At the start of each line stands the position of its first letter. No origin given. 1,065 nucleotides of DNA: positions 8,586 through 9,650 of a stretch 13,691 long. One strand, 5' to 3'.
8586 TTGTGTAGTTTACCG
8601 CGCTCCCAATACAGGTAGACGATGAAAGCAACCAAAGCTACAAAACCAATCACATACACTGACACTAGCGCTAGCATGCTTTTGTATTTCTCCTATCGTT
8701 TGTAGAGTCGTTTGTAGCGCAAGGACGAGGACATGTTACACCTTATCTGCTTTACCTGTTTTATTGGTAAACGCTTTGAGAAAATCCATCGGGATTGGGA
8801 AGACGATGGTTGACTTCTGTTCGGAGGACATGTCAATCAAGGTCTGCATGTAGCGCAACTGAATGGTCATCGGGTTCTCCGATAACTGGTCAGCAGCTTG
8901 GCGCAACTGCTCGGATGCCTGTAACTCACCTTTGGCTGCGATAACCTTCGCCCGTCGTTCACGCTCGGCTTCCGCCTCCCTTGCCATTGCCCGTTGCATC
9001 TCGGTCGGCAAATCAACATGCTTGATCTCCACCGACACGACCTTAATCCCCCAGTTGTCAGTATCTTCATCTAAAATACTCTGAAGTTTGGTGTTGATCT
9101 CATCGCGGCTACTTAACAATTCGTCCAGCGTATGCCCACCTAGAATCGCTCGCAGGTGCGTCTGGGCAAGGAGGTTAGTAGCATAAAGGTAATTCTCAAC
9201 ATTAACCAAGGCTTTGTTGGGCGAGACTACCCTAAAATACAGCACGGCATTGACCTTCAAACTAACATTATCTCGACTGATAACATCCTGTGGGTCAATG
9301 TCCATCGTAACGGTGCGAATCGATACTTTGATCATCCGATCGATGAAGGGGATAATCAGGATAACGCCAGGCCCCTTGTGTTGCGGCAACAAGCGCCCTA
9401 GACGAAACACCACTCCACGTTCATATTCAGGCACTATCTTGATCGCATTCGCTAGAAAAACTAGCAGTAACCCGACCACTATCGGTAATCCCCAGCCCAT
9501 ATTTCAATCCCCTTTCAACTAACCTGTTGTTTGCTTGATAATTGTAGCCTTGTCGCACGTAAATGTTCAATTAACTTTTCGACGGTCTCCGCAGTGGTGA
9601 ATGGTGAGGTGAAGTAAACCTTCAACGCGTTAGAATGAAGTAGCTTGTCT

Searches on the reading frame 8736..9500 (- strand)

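Call 12: search_protein_families(library=pfam, proteins=[window:8736-9500:-], max_evalue=0.01)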
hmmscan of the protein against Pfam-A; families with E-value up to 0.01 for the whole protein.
window:8736-9500:- (254 aa): 2 families
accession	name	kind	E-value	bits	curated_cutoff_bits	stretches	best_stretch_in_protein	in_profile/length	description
PF01145.31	Band_7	-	1.7e-41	142.6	23.6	1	21-192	1-175/176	SPFH domain / Band 7 family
PF13421.11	Band_7_1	-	0.0015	18.6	24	1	125-176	156-207/211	SPFH domain-Band 7 family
